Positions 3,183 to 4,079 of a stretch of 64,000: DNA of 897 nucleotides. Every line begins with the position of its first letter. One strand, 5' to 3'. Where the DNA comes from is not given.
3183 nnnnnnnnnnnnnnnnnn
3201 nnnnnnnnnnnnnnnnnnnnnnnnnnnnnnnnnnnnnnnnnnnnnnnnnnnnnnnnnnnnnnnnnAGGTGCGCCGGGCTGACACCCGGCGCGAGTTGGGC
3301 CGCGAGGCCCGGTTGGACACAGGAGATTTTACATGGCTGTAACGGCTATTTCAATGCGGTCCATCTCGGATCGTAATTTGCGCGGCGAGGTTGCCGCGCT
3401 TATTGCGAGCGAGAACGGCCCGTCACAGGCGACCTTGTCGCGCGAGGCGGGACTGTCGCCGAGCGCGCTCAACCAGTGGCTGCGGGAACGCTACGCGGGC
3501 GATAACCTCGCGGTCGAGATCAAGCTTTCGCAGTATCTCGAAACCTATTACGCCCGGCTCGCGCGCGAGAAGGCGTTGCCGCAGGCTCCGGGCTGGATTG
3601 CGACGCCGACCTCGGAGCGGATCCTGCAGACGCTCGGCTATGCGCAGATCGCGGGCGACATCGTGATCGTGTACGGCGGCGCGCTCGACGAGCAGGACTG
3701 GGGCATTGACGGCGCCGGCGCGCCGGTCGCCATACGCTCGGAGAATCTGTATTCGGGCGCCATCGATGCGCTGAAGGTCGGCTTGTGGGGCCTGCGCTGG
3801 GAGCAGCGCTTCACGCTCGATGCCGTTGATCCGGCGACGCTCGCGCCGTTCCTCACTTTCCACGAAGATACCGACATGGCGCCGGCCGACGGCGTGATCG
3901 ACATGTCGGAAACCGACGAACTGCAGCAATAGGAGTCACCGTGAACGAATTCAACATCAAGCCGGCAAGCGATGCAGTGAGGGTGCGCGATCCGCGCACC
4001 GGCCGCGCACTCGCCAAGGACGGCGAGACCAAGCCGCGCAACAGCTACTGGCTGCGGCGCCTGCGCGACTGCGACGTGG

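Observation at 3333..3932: MuB homologue that keeps the N-terminal HTH but has lost the Walker A P-loop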

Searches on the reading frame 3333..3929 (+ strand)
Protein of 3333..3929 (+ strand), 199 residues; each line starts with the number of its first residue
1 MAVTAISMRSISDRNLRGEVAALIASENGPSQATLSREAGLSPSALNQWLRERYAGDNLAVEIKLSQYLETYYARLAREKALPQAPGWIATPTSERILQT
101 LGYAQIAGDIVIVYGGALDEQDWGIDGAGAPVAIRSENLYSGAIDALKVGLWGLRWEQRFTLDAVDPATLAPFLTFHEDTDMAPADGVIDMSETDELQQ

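Call 3: search_protein_families(library=pfam, proteins=[window:3333-3929:+], max_evalue=1)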
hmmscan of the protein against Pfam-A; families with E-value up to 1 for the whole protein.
window:3333-3929:+ (199 aa): 3 families
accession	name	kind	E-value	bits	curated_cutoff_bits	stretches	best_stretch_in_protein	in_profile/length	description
PF01527.26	HTH_Tnp_1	-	0.0072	17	24.1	1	19-62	14-55/75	Transposase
PF01381.28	HTH_3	-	0.024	15.1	23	1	31-53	11-33/55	Helix-turn-helix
PF04218.19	CENP-B_N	-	0.26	11.4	21.2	1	26-51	19-44/53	CENP-B N-terminal DNA-binding domain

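Call 4: search_protein_families(library=phrogs, proteins=[window:3333-3929:+], max_evalue=1)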
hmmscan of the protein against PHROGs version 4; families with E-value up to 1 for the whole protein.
window:3333-3929:+ (199 aa): 9 families
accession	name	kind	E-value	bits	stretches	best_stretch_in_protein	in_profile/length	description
phrog_296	-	integration and excision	1.8e-17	64.2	1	24-116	235-326/626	DNA transposition protein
phrog_490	-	head and packaging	3.9e-09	37.7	1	116-198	105-187/190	portal protein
phrog_2967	-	transcription regulation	0.0002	22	1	25-80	19-73/225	transcriptional regulator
phrog_4779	-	transcription regulation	0.0032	19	1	24-65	10-51/98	transcriptional regulator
phrog_8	-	transcription regulation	0.067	13.6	1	26-52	167-193/346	transcriptional regulator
phrog_1072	-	unknown function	0.08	13.4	1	117-163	93-138/174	-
phrog_6223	-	transcription regulation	0.15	13.2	1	19-46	6-34/73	transcriptional repressor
phrog_35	-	transcription regulation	0.17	13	1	29-56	86-113/181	transcriptional repressor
phrog_769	-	transcription regulation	0.35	11.9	1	27-54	22-49/89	transcriptional repressor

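Call 5: search_dna_similar(query=window:3333-3929:+, collection=phages, mode=protein, max_evalue=0.001, max_rows=30)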
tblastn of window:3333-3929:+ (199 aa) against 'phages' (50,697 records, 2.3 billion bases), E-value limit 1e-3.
Records with a match: 36; places in all: 48; records where one place covers at least 80% of the query: 0.
Best place of each record, by identity: <60% 36.
By first word of the organism name: Vibrio 12; Escherichia 8; Yersinia 5; Klebsiella 2; Shigella 2; Sinorhizobium 2; Alteromonadaceae 1; Chromohalobacter 1; Pasteurella 1; Shewanella 1; and 1 more.
By host as written in the record: Vibrio sp. 9; - 5; Yersinia pestis EV76-CN 4; Escherichia coli 3; Shigella flexneri serotype 4a 2; Sinorhizobium meliloti NRRL L-50 2; Vibrio splendidus 12B12 2; Alteromonadaceae 1; and 8 more.
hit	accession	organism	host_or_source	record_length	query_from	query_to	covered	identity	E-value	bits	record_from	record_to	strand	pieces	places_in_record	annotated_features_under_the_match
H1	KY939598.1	Alteromonadaceae phage B23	Alteromonadaceae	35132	7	136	65%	32.3%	3e-13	73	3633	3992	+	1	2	DNA transposition protein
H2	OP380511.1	Chromohalobacter phage YPCBV-1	-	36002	9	117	55%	35.8%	3e-11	67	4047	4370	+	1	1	AAA family ATPase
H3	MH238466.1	Pasteurella phage AFS-2018a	Pasteurella multocida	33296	9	117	55%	32.1%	1e-6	54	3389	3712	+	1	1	integrase (x2)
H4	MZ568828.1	Shewanella phage vB_SspM_MuM16-2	Shewanella sp. M16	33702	20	117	49%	33.7%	3e-6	53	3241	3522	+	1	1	DNA transposition protein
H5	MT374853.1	Yersinia phage vB_YpM_5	Yersinia pestis EV76-CN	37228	10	116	54%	29.0%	2e-5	50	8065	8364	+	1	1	hypothetical protein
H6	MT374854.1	Yersinia phage vB_YpM_6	Yersinia pestis EV76-CN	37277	10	116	54%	29.0%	2e-5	50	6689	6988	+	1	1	hypothetical protein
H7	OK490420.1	Klebsiella phage Kp4866-3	Klebsiella pneumoniae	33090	19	116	49%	30.6%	5e-5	49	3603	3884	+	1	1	record has no annotation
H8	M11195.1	Escherichia phage Mu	-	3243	10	116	54%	28.0%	1e-4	47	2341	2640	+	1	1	enhancer protein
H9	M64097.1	Escherichia phage Mu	-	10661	10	116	54%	28.0%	2e-4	47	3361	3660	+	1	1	B: CDS | B: putative; label: B-63 | putative; label: E-110 | putative; label: F-110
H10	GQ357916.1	Escherichia phage D108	Escherichia coli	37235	10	116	54%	28.0%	2e-4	47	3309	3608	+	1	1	B: DNA transposition protein B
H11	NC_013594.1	Escherichia phage D108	Escherichia coli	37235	10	116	54%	28.0%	2e-4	47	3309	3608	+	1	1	B: DNA transposition protein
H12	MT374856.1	Yersinia phage vB_YpM_23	Yersinia pestis EV76-CN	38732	10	116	54%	28.0%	2e-4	47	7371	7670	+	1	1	hypothetical protein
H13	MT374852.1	Yersinia phage vB_YpM_3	Yersinia pestis EV76-CN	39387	10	116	54%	28.0%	2e-4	47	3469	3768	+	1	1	hypothetical protein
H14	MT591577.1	Yersinia phage vB_YpM_Tongde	Yersinia pestis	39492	10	116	54%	28.0%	2e-4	47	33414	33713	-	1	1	hypothetical protein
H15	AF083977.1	Escherichia phage Mu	Escherichia sp.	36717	10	116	54%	28.0%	2e-4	47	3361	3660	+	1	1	AAA-ATPase DNA transposition protein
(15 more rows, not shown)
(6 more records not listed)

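Call 6: find_homologous_proteins(query=window:3333-3929:+)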
Query window:3333-3929:+ (199 aa): 9 proteins with E <= 0.001 among 668 candidates.
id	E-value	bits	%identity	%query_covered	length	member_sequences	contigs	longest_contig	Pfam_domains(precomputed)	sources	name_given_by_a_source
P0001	9.8e-121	419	100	96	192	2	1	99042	-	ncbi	ncbi:MAG: hypothetical protein ACRES7_00140 [Gammaproteobacteria bacterium]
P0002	6.7e-28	116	52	52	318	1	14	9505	PF13401.13,PF09077.17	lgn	-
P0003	3.1e-27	114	50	53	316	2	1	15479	PF13401.13,PF09077.17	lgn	-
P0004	9.2e-24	103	52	53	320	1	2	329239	PF13401.13,PF09077.17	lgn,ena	-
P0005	2.3e-21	95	51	51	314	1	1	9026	PF13604.13,PF13401.13,PF09077.17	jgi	jgi:hypothetical protein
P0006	1.3e-20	92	49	53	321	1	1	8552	PF01381.29,PF13401.13,PF09077.17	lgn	-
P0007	7.2e-20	90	57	42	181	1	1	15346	-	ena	-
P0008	1.7e-18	85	58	39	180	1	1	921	PF08873.18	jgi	-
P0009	6.7e-11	61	40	47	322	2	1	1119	PF13401.13,PF09077.17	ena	-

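Call 16: find_encoding_contigs(protein=P0001, flank=10000, max_places=4)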
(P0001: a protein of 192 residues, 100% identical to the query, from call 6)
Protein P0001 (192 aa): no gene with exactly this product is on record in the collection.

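Call 17: find_encoding_contigs(protein=P0004, flank=10000, max_places=3)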
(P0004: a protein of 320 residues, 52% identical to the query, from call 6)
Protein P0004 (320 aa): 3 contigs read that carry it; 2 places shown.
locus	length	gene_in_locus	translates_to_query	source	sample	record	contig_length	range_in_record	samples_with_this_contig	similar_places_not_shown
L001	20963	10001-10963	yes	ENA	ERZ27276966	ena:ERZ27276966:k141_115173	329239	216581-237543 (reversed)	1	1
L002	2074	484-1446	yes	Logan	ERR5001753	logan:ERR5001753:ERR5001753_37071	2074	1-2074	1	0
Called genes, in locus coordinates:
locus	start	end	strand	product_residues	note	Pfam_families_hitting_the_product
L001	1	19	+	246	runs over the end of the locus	PF04471:Mrr_cat, PF22722:NA-iREase1 (weak)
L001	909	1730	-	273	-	-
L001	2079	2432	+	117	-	PF01527:HTH_Tnp_1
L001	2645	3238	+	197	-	PF00665:rve, PF13610:DDE_Tnp_IS240, PF13683:rve_3, PF13333:rve_2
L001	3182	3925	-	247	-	PF02195:ParB_N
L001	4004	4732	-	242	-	PF02086:MethyltransfD12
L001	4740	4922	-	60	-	-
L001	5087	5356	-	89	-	PF10387:DUF2442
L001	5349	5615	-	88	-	PF13711:DUF4160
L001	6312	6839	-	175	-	-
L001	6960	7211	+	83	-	-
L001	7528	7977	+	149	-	-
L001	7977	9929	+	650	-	PF02316:HTH_Tnp_Mu_1, PF09039:HTH_Tnp_Mu_2, PF02914:DDE_2, PF09299:Mu-transpos_C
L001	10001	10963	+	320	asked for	PF13401:AAA_22, PF09077:Phage-MuB_C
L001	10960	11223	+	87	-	-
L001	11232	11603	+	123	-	-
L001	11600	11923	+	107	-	PF26843:Kil_protein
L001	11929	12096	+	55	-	-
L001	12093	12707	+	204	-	PF11363:DUF3164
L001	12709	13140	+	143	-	PF07603:Lcl_C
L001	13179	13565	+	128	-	PF07603:Lcl_C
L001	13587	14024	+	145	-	PF22296:bAvd (weak)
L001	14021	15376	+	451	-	PF00078:RVT_1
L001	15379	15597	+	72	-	-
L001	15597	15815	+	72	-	-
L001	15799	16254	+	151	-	PF06252:GemA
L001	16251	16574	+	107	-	-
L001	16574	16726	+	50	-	-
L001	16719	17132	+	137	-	PF08765:Mor (faint)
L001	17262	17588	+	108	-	-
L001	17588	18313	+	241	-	PF01464:SLT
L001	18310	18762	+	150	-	-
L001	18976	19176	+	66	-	-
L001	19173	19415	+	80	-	PF01258:zf-dskA_traR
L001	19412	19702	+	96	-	PF10805:DUF2730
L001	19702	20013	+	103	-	-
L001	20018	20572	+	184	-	PF11985:Phage_Mu_Gp27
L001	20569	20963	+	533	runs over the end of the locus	-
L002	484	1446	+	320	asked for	PF13401:AAA_22, PF09077:Phage-MuB_C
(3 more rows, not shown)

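Call 18: find_related_loci(query=window:3333-3929:+, collection=genome_contigs, flank=10000)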
Query window:3333-3929:+ (199 aa) in genome_contigs; peptide patterns used: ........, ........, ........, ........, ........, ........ (x = any residue, [..] = any of these).
161 stretches matched a pattern, but none encodes a relative of the query by tblastn (E <= 1e-3).

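Call 19: find_related_loci(query=window:3333-3929:+, collection=viral_contigs, flank=10000)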
Query window:3333-3929:+ (199 aa) in viral_contigs; peptide patterns used: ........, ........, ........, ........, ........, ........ (x = any residue, [..] = any of these).
1 stretches matched a pattern; 1 encode a relative of the query (tblastn E <= 1e-3); 1 distinct loci.
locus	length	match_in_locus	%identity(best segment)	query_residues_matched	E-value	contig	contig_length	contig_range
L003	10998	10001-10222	31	85-165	3e-5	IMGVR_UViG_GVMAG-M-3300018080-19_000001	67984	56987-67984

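Call 23: search_protein_families(library=pfam, proteins=[P0007, P0008, P0002], max_evalue=10)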
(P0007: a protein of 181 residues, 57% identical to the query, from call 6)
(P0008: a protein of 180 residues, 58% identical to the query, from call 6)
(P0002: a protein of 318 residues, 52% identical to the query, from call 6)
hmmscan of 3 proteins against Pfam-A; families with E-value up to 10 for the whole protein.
P0007 (181 aa): 0 families

P0008 (180 aa): 1 family
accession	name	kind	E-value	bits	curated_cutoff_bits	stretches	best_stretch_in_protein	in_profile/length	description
PF08873.17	Phage_Mu_Gp37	-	3e-06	27.8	25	1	5-138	4-145/149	Bacteriophage Mu, Gp37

P0002 (318 aa): 16 families
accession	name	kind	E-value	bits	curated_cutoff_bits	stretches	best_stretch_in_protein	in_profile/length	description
PF09077.16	Phage-MuB_C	-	1e-26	93.1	25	1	238-315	1-78/78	Mu B transposition protein, C terminal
PF13401.12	AAA_22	-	6.3e-14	52.8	27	1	109-221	7-127/130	AAA domain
PF13604.12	AAA_30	-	8.2e-05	22.9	27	1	107-219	17-126/191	AAA domain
PF13245.12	AAA_19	-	0.00022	21.9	25.1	1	105-216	9-124/134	AAA domain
PF13191.12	AAA_16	-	0.0023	18.9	32.6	1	107-207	24-158/167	AAA ATPase domain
PF01381.28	HTH_3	-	0.0071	16.8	23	1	29-54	10-36/55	Helix-turn-helix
PF13560.12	HTH_31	-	0.012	16.3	27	1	26-60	12-47/64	Helix-turn-helix domain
PF13412.12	HTH_24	-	0.016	15.2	21.9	1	21-47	11-36/48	Winged helix-turn-helix DNA-binding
PF05621.17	TniB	-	0.02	14.8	22.4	1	109-220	37-165/189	Bacterial TniB protein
PF04545.22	Sigma70_r4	-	0.059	13.3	24.1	1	29-47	21-39/50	Sigma-70, region 4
PF00580.27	UvrD-helicase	-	0.12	12.4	23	1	108-126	14-32/271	UvrD/REP helicase N-terminal domain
PF13384.12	HTH_23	-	0.13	12.5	24.6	1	19-50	8-39/50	Homeodomain-like domain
PF13518.12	HTH_28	-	0.18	12.4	25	1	21-50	5-34/52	Helix-turn-helix domain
PF13479.12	AAA_24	-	0.22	11.8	27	1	110-130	5-23/195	AAA domain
PF00448.28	SRP54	-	0.22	11.6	22.7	1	109-190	3-92/196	SRP54-type protein, GTPase domain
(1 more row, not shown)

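Call 24: search_protein_families(library=phrogs, proteins=[P0007, P0008], max_evalue=0.001)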
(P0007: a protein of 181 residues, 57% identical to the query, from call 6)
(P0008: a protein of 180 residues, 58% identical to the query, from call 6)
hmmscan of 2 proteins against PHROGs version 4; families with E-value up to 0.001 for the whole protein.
P0007 (181 aa): 2 families
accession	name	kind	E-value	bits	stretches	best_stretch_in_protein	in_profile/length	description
phrog_490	-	head and packaging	2.3e-28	100.5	1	5-181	5-189/190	portal protein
phrog_1072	-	unknown function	2.4e-09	37.9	1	7-141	10-135/174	-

P0008 (180 aa): 2 families
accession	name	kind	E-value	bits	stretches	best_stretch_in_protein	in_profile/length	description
phrog_490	-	head and packaging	1.1e-30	108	1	5-179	5-187/190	portal protein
phrog_1072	-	unknown function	1.1e-14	55.3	1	6-142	9-136/174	-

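Call 25: find_encoding_contigs(protein=P0007, flank=10000, max_places=3)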
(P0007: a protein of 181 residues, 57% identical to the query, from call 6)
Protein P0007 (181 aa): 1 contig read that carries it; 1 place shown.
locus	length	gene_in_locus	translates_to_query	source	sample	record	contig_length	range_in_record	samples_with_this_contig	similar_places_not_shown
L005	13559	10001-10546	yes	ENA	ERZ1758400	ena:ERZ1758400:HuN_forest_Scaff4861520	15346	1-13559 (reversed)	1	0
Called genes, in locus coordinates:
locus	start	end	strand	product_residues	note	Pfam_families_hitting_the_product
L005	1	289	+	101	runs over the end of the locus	-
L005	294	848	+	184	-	PF11985:Phage_Mu_Gp27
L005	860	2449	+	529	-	-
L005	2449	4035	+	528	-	PF06074:Portal_Mu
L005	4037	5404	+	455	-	PF04233:Phage_Mu_F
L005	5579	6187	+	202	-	PF13643:DUF4145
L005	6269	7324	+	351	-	PF10123:Mu-like_Pro_N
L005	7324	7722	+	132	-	-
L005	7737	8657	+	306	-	PF10124:Mu-like_gpT, PF25209:Phage_capsid_4, PF10124:Mu-like_gpT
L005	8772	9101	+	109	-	PF17891:FluMu_N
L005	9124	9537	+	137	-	PF07030:Phage_Mu_Gp36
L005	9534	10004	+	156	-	PF05069:Phage_tail_S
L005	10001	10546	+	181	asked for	-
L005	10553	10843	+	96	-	PF10948:DUF2635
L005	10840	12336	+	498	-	PF04984:Phage_sheath_1, PF17482:Phage_sheath_1C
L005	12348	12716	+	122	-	PF10618:Tail_tube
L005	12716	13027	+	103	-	PF23746:Gp41_Mu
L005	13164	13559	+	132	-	?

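Call 26: find_encoding_contigs(protein=P0003, flank=10000, max_places=3)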
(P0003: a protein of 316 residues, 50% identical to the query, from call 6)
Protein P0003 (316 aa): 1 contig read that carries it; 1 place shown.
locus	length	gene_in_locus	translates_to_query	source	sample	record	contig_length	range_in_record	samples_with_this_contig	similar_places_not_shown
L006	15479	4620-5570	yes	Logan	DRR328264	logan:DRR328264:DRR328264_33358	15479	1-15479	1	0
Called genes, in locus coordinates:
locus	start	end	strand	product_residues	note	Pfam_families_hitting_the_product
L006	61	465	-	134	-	PF24735:DUF7686, PF24828:DUF7713 (weak)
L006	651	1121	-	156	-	PF07022:Phage_CI_repr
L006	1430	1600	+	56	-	-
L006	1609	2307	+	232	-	-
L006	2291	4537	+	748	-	PF00665:rve, PF09299:Mu-transpos_C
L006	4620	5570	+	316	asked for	PF13401:AAA_22, PF09077:Phage-MuB_C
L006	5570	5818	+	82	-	PF26833:Phage_Mu_gp6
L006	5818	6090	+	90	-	PF26843:Kil_protein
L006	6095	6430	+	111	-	-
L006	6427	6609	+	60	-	-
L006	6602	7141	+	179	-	-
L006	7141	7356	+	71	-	-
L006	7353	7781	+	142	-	-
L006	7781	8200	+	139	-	-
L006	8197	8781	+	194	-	PF06252:GemA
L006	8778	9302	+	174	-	PF05708:Peptidase_C92 (faint)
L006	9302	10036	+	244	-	PF12728:HTH_17 (faint)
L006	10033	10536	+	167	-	PF27180:HI_1489_N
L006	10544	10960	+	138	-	PF08765:Mor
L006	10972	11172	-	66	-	-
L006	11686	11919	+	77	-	-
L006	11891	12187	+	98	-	-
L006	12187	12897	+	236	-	PF01464:SLT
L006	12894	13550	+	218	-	-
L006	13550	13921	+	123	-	-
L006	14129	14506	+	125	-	-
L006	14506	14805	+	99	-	-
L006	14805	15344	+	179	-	PF11985:Phage_Mu_Gp27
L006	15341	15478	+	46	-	?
